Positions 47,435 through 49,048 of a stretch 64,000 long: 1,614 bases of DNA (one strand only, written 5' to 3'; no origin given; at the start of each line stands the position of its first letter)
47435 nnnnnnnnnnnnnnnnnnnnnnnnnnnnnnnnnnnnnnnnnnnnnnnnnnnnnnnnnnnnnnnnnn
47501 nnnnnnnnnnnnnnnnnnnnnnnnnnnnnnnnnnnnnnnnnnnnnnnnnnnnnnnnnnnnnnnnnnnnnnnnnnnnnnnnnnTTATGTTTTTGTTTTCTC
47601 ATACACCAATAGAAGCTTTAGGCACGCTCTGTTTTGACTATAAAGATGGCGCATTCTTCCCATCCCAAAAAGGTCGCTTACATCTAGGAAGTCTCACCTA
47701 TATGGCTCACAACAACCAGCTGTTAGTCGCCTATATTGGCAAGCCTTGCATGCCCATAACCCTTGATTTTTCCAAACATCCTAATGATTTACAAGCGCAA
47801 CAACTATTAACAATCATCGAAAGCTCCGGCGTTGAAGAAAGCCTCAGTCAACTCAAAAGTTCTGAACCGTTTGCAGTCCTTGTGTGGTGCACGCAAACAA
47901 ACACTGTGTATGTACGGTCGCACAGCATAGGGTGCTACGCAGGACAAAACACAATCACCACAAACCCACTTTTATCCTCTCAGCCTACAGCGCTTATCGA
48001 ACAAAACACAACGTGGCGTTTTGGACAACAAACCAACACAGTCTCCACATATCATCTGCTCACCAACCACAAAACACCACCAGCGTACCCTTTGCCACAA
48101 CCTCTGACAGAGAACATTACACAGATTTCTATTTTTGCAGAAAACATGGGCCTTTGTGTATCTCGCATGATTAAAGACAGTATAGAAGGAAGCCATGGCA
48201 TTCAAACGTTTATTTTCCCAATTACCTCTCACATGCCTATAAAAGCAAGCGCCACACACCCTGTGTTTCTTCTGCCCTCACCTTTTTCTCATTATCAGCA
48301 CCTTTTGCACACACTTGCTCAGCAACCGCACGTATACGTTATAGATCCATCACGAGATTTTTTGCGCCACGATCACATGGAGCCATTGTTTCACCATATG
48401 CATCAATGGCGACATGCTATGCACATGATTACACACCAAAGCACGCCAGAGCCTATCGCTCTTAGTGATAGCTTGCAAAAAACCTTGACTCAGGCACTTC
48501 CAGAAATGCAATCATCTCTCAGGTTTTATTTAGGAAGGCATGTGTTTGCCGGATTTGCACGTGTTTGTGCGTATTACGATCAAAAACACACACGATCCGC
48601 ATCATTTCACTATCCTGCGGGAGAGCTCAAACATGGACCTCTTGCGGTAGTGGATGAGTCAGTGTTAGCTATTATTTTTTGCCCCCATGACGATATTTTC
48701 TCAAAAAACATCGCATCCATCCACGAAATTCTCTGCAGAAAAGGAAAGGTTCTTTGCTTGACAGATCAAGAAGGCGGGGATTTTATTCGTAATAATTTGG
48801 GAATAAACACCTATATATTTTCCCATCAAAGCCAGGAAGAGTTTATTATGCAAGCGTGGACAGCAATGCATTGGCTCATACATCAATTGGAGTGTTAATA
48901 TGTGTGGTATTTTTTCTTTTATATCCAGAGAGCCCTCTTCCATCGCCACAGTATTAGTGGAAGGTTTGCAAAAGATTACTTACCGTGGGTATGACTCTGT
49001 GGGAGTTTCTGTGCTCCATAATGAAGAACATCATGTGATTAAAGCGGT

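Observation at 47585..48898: GlmS-derived SIS-domain ORF inserted between glmU and glmS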

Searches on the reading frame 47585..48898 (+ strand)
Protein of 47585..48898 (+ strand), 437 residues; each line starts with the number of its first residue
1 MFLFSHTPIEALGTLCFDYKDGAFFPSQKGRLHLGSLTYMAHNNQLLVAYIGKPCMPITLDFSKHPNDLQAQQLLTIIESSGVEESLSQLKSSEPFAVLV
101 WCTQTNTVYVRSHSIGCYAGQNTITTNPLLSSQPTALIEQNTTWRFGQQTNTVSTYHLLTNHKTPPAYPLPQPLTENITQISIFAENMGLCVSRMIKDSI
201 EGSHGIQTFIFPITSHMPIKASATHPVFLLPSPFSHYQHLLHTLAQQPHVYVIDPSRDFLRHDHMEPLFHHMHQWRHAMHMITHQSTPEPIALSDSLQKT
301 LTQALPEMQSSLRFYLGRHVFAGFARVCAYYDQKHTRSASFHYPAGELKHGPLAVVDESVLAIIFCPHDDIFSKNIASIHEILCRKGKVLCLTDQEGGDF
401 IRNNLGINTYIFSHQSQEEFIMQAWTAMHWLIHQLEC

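Call 3: search_protein_families(library=pfam, proteins=[window:47585-48898:+], max_evalue=1)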
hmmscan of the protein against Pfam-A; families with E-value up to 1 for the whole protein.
window:47585-48898:+ (437 aa): 1 family
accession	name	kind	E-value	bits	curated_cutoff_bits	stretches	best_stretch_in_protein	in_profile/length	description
PF01380.27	SIS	-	3.2e-06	27.4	25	1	317-434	12-127/131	SIS domain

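Call 4: search_protein_families(library=ncbifam, proteins=[window:47585-48898:+], max_evalue=1)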
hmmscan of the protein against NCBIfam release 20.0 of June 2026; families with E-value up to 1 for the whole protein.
window:47585-48898:+ (437 aa): 2 families
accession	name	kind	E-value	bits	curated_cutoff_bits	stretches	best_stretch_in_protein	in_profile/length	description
TIGR01135.1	glmS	equivalog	6.6e-13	48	418.05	1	310-398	463-551/607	glutamine--fructose-6-phosphate transaminase (isomerizing)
NF001484.0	PRK00331.1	subfamily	9.5e-12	44.1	381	1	309-397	457-545/601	isomerizing glutamine--fructose-6-phosphate transaminase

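Call 8: find_homologous_proteins(query=window:47585-48898:+, max_evalue=0.001)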
Query window:47585-48898:+ (437 aa): 135 proteins with E <= 0.001 among 4019 candidates; the best 120 are listed.
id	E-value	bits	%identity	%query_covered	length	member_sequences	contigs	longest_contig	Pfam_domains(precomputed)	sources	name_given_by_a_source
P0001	0.0e+0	1019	100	100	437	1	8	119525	PF01380.28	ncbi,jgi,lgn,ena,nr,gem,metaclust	ncbi:MAG: SIS domain-containing protein [Alphaproteobacteria bacterium]|nr:SIS domain-containing pro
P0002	2.2e-63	233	33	100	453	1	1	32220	PF01380.28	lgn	-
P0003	5.3e-57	212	33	100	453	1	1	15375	-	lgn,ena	-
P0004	1.4e-56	211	36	93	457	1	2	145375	PF01380.28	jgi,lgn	-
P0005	3.8e-12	64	37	30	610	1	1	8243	PF01380.28,PF13522.12,PF13537.12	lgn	-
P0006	5.8e-9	54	50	13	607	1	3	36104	PF01380.28,PF13522.12,PF13537.12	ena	-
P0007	6.9e-9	53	32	28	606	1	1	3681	PF01380.28,PF13522.12,PF13537.12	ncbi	-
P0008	1.9e-8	52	34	25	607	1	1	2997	PF01380.28,PF13522.12,PF13537.12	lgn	-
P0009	5.1e-8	51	44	12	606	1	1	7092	PF01380.28,PF13522.12,PF13537.12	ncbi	-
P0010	5.8e-8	50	38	19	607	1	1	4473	PF01380.28,PF13522.12,PF13537.12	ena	-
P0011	1.2e-7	49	38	21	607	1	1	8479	PF01380.28,PF13522.12,PF13537.12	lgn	-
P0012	1.4e-7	49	50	11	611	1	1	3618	PF01380.28,PF13522.12,PF13537.12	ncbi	-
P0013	1.4e-7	49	31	24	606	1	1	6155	PF01380.28,PF13522.12,PF13537.12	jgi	-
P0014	1.8e-7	49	33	20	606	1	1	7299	PF01380.28,PF13522.12,PF13537.12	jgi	-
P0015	3.0e-7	48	34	25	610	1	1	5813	PF01380.28,PF13522.12,PF13537.12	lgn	-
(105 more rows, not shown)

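Call 9: find_encoding_contigs(protein=P0002, flank=6000, max_places=3)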
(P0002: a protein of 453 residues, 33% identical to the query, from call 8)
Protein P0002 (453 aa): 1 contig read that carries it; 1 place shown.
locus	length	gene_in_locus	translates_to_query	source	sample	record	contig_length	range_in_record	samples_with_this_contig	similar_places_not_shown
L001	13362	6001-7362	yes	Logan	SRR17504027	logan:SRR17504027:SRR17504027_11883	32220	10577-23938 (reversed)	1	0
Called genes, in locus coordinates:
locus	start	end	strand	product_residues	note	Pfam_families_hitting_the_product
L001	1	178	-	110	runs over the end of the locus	PF05258:DciA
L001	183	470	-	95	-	PF00830:Ribosomal_L28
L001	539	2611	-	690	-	-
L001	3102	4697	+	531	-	PF03023:MurJ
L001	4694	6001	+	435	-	PF00483:NTP_transferase, PF12804:NTP_transf_3, PF25084:LbH_EIF2B (faint), PF25087:GMPPB_C (faint), PF00132:Hexapep (weak), PF14602:Hexapep_2 (weak)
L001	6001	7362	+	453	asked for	PF01380:SIS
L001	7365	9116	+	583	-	PF13230:GATase_4, PF13522:GATase_6, PF13537:GATase_7 (weak), PF01380:SIS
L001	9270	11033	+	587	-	-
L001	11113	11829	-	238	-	PF00005:ABC_tran, PF13304:AAA_21 (faint)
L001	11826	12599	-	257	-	PF00005:ABC_tran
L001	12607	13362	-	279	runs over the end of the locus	PF00528:BPD_transp_1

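Call 10: find_encoding_contigs(protein=P0003, flank=6000, max_places=3)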
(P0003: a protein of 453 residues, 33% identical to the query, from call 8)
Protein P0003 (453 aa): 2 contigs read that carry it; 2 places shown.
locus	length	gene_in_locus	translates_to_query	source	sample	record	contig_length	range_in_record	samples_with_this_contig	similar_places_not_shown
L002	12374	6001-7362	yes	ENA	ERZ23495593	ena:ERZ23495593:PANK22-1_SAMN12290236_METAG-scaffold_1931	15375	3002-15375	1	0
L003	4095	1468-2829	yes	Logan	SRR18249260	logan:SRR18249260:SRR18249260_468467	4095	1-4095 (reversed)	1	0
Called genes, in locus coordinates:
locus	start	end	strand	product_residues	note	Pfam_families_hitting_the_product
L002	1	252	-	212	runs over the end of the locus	-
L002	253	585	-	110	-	PF05258:DciA (weak)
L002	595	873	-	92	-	PF00830:Ribosomal_L28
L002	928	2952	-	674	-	-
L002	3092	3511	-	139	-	-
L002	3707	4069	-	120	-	-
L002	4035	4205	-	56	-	-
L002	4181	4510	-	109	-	-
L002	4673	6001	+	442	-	PF00483:NTP_transferase, PF12804:NTP_transf_3, PF25084:LbH_EIF2B (faint), PF25087:GMPPB_C (faint), PF00132:Hexapep, PF14602:Hexapep_2 (weak)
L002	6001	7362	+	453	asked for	-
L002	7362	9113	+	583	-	PF13230:GATase_4, PF13522:GATase_6, PF13537:GATase_7 (weak), PF01380:SIS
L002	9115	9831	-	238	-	PF00005:ABC_tran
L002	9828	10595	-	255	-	PF00005:ABC_tran, PF13304:AAA_21 (faint)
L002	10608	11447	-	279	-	PF00528:BPD_transp_1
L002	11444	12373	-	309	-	?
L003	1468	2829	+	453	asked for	-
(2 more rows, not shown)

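Call 11: find_encoding_contigs(protein=P0004, flank=6000, max_places=3)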
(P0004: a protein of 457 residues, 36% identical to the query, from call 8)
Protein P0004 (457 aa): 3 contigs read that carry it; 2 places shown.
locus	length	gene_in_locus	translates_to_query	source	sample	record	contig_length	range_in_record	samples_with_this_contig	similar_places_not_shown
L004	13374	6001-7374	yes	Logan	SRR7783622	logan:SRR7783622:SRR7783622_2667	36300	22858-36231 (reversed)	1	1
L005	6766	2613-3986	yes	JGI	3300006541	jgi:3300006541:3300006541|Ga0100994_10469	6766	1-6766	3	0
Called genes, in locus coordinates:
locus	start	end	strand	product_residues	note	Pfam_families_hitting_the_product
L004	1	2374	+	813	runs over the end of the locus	?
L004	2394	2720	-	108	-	PF05258:DciA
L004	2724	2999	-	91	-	PF00830:Ribosomal_L28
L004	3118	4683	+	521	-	PF03023:MurJ, PF01554:MatE (faint)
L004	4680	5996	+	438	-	PF00483:NTP_transferase (faint), PF12804:NTP_transf_3, PF25084:LbH_EIF2B (faint), PF25087:GMPPB_C (weak), PF00132:Hexapep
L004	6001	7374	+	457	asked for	PF01380:SIS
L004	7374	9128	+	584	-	PF13230:GATase_4, PF13522:GATase_6, PF13537:GATase_7, PF01380:SIS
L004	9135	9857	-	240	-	PF00005:ABC_tran, PF13304:AAA_21 (faint)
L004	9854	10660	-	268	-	PF00005:ABC_tran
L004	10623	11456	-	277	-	PF00528:BPD_transp_1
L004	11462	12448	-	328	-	PF19300:BPD_transp_1_N (faint), PF00528:BPD_transp_1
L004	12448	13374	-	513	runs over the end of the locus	PF00496:SBP_bac_5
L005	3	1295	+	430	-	?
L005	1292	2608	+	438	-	PF00483:NTP_transferase (faint), PF12804:NTP_transf_3, PF25084:LbH_EIF2B (faint), PF25087:GMPPB_C (weak), PF00132:Hexapep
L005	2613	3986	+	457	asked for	PF01380:SIS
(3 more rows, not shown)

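Call 22: find_related_loci(query=A2, collection=genome_contigs, flank=6000)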
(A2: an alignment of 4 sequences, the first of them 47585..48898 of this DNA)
Query A2 (437 aa) in genome_contigs; peptide patterns used: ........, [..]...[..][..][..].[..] (x = any residue, [..] = any of these).
46 stretches matched a pattern, but none encodes a relative of the query by tblastn (E <= 1e-3).

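Call 29: predict_structure(alignment_id=A2)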
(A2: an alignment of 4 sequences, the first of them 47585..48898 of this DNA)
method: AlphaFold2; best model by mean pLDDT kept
length: 437 residues; sequences in the alignment: 4
mean_pLDDT: 59.6   pTM: 0.47
mean pLDDT of the five models: 59.6, 58.0, 57.3, 55.4, 54.3
residues with pLDDT >= 90: 20; 70-90: 145; 50-70: 116; < 50: 156
segments of 3 or more residues with pLDDT < 50: 1-38, 53-64, 114-169, 257-268, 316-323, 328-332, 337-354
pLDDT, mean of each block of 10 residues (from residue 1): 30 30 32 41 72 43 56 83 77 63 63 44 24 30 33 23 34 82 75 67 85 84 92 73 88 62 44 75 67 58 68 50 47 46 36 58 73 78 82 84 84 68 67 51
secondary structure, 60 per line:
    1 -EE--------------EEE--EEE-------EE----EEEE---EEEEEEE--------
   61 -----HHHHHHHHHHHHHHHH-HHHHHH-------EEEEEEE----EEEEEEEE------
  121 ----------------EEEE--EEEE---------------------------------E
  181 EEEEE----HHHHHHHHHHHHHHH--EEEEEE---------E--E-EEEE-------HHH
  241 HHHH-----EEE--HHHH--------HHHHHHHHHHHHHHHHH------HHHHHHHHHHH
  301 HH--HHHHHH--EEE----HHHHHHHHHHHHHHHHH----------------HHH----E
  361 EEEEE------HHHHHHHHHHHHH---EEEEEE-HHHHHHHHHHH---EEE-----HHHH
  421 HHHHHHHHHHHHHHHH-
elements in order: E18-20 E23-25 E39-42 E46-52 H66-81 H83-88 E96-102 E107-114 E137-140 E143-146 E180-185 H190-204 E207-212 E227-230 H238-244 E250-252 H255-258 H267-283 H290-302 H305-310 E313-315 H320-336 E360-365 H372-384 E388-393 H395-405 E409-411 H417-436

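Call 35: fold_search(model_id=the predicted structure, library=pdb)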
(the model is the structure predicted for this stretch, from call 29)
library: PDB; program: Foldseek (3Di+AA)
matches with E <= 10: 1133; with E <= 0.001: 71
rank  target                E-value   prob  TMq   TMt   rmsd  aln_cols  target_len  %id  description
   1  6svq_A                1.8e-10  1.00  0.36  0.26  14.0       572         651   13  Crystal structure of human GFAT-1 G461E after UDP-GlcNAc soaking (released 2020-01-15)
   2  6zmj_B                2.2e-10  1.00  0.31  0.23  13.8       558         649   12  Crystal structure of human GFAT-1 R203H (released 2020-08-05)
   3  6svp_A                4.0e-10  1.00  0.35  0.26  13.9       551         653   12  Crystal structure of human GFAT-1 in complex with Glucose-6-Phosphate, L-Glu, and UDP-GlcNAc (released 2020-01-15)
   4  6svm_A                4.0e-10  1.00  0.33  0.24  14.6       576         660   12  Crystal structure of human GFAT-1 in complex with Glucose-6-Phosphate, L-Glu, and UDP-GalNAc (released 2020-01-15)
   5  6r4i_A                5.0e-10  1.00  0.35  0.26  13.9       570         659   12  Crystal structure of human GFAT-1 G461E (released 2020-01-15)
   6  6r4g_A                5.0e-10  1.00  0.35  0.26  13.8       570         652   12  Crystal structure of human GFAT-1 in complex with UDP-GlcNAc (released 2020-01-15)
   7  7ndl_A                6.4e-10  1.00  0.35  0.26  14.3       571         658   12  Crystal structure of human GFAT-1 S205D (released 2021-03-10)
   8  6r4e_A                6.4e-10  1.00  0.33  0.24  14.8       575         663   12  Crystal structure of human GFAT-1 in complex with Glucose-6-Phosphate and L-Glu (released 2020-01-15)
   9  6svq_B                6.8e-10  1.00  0.33  0.24  13.8       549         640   13  Crystal structure of human GFAT-1 G461E after UDP-GlcNAc soaking (released 2020-01-15)
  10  7ndl_B                7.2e-10  1.00  0.31  0.23  14.0       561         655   11  Crystal structure of human GFAT-1 S205D (released 2021-03-10)
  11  6r4e_B                7.6e-10  1.00  0.35  0.26  13.4       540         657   12  Crystal structure of human GFAT-1 in complex with Glucose-6-Phosphate and L-Glu (released 2020-01-15)
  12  6zmj_A                8.1e-10  1.00  0.33  0.24  14.1       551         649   12  Crystal structure of human GFAT-1 R203H (released 2020-08-05)
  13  6svm_B                9.1e-10  1.00  0.35  0.26  13.0       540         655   12  Crystal structure of human GFAT-1 in complex with Glucose-6-Phosphate, L-Glu, and UDP-GalNAc (released 2020-01-15)
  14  6r4h_B                1.1e-09  1.00  0.35  0.26  13.1       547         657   12  Crystal structure of human GFAT-1 G451E (released 2020-01-15)
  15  6r4i_B                1.3e-09  1.00  0.33  0.24  13.5       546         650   12  Crystal structure of human GFAT-1 G461E (released 2020-01-15)
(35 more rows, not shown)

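Call 44: list_cluster_members(proteins=[P0001, P0121])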
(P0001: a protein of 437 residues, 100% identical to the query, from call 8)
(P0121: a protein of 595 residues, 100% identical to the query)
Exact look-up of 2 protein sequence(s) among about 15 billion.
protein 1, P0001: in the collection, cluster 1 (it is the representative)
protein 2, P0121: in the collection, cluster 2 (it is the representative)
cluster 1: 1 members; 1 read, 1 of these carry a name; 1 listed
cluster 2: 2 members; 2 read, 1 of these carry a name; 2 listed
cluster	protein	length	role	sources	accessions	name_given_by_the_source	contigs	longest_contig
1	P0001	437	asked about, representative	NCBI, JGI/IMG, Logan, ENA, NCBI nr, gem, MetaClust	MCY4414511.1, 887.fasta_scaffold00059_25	MAG: SIS domain-containing protein [Alphaproteobacteria bacterium] | SIS domain-containing protein [Alphaproteobacteria bacterium] | \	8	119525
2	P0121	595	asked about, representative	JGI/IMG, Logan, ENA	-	-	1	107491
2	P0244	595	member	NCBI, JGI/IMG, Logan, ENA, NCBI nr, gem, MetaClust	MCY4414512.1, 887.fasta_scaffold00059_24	MAG: glutamine--fructose-6-phosphate transaminase (isomerizing) [Alphaproteobacteria ... | glutamine--fructose-6-phosphate transaminase (isomerizing) [Alphaproteobacteria bacterium] | \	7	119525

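Call 47: find_related_loci(query=A4, collection=metagenome_contigs, flank=5000)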
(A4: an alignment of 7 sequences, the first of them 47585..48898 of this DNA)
Query A4 (437 aa) in metagenome_contigs; peptide patterns used: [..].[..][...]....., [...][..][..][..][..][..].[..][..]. (x = any residue, [..] = any of these).
488 stretches matched a pattern; 397 encode a relative of the query (tblastn E <= 1e-3); the best 80 are kept; 80 distinct loci.
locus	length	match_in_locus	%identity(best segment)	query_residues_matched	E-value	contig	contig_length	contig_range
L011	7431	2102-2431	40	290-396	6e-19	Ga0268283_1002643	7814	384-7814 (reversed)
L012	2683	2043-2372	40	290-396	1e-18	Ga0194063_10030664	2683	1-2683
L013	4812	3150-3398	46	314-396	3e-18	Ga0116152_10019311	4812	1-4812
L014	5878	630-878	46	314-396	4e-18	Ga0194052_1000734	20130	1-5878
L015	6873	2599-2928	38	290-396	4e-18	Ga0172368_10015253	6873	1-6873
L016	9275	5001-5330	38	290-396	4e-18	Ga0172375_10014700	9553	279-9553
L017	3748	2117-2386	42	314-403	5e-18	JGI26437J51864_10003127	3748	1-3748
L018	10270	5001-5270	42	314-403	6e-18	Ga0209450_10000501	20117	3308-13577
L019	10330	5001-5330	39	290-396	7e-18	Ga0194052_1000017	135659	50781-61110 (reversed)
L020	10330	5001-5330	39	290-396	1e-17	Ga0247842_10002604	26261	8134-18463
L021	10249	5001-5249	46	314-396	1e-17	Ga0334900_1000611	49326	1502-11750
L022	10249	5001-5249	46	314-396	1e-17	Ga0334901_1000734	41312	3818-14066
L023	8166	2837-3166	38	290-396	1e-17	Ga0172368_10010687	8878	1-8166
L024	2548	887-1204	42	294-400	1e-17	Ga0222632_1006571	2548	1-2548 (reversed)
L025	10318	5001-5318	42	294-400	2e-17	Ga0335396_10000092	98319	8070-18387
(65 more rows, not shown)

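Call 79: predict_structure(alignment_id=A8)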
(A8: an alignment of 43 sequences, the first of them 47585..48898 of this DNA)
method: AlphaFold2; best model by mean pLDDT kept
length: 437 residues; sequences in the alignment: 43
mean_pLDDT: 78.4   pTM: 0.77
mean pLDDT of the five models: 78.4, 77.5, 75.1, 74.2, 73.7
residues with pLDDT >= 90: 150; 70-90: 175; 50-70: 71; < 50: 41
segments of 3 or more residues with pLDDT < 50: 1-28, 156-161
pLDDT, mean of each block of 10 residues (from residue 1): 29 36 40 62 86 59 71 91 89 81 84 76 63 68 69 48 61 94 92 91 93 89 97 80 92 75 58 90 81 84 89 90 90 80 72 78 94 92 93 96 93 89 89 72
secondary structure, 60 per line:
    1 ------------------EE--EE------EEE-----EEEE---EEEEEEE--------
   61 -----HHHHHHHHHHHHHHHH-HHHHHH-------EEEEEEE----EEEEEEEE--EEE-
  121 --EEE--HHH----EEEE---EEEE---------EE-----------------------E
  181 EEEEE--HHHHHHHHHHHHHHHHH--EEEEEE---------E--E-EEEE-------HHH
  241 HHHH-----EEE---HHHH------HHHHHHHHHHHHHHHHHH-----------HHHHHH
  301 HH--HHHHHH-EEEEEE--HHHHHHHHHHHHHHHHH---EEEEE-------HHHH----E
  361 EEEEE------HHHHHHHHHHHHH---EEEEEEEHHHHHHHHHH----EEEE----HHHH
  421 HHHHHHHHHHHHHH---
elements in order: E31-33 E39-42 E46-52 H66-81 H83-88 E96-102 E107-114 E117-119 E123-125 E135-138 E142-145 E180-185 H188-204 E207-212 E227-230 H238-244 E250-252 H256-259 H266-283 H295-302 H305-310 E312-317 H320-336 E340-344 H352-355 E360-365 H372-384 E388-394 H395-404 E409-412 H417-434
